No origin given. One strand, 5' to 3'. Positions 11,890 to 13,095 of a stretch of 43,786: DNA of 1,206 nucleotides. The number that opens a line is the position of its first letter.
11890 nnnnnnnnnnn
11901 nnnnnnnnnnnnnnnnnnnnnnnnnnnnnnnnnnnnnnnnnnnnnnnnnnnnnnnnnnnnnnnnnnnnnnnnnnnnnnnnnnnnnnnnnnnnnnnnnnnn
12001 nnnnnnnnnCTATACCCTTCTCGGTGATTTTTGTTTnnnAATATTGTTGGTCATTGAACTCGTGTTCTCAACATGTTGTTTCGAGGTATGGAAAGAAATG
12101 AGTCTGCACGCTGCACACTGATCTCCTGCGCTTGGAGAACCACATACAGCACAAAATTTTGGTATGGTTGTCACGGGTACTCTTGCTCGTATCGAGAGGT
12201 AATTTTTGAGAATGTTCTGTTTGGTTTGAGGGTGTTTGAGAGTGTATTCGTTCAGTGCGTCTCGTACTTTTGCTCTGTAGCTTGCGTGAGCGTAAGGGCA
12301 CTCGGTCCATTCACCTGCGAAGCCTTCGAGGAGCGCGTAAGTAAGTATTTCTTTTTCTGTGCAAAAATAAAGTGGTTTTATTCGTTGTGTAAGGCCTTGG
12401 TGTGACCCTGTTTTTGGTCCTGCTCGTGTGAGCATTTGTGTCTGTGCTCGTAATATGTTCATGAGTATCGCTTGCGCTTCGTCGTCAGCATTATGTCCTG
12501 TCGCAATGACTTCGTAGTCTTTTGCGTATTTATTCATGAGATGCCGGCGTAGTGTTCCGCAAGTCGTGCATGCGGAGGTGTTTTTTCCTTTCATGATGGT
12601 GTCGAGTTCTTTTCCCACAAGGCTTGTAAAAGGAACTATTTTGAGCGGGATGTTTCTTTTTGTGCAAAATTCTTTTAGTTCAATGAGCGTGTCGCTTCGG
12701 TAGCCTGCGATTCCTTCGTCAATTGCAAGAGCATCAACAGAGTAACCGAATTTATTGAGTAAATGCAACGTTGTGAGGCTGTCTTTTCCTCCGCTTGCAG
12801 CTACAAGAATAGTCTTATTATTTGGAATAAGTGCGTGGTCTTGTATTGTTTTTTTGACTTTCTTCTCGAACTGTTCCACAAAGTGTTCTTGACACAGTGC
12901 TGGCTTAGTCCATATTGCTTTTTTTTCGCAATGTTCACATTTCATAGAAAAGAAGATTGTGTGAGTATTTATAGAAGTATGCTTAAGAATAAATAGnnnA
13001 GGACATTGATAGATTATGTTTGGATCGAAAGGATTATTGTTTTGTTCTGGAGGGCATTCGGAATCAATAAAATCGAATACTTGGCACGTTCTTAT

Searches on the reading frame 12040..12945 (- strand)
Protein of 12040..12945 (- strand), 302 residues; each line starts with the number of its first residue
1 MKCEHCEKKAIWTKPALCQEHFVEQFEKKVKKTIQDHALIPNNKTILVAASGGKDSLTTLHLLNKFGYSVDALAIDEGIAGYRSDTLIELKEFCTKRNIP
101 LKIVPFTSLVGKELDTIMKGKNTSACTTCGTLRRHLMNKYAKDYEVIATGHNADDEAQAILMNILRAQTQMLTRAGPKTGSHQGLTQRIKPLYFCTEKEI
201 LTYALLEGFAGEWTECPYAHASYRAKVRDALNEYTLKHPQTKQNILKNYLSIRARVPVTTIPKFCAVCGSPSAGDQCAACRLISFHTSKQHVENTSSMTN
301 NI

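Call 7: search_protein_families(library=pfam, proteins=[window:12040-12945:-], max_evalue=0.01)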
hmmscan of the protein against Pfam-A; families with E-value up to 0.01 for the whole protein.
window:12040-12945:- (302 aa): 5 families
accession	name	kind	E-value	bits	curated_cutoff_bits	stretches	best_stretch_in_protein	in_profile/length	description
PF01171.26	ATP_bind_3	-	7.9e-14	52.2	27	1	46-204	2-156/182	PP-loop family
PF01507.26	PAPS_reduct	-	1.2e-05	25.8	22.5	1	46-207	2-152/175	Phosphoadenosine phosphosulfate reductase domain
PF03054.22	tRNA_Me_trans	-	0.00022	21.4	20.6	1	45-159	2-135/202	tRNA methyl transferase HUP domain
PF06508.19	QueC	-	0.0065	16.4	22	0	46-109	2-63/210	Queuosine biosynthesis protein QueC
PF25512.1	zf-CCCH_AtC3H23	-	0.0071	16.5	27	0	212-222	19-29/34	AtC3H23-like, CCCH zinc finger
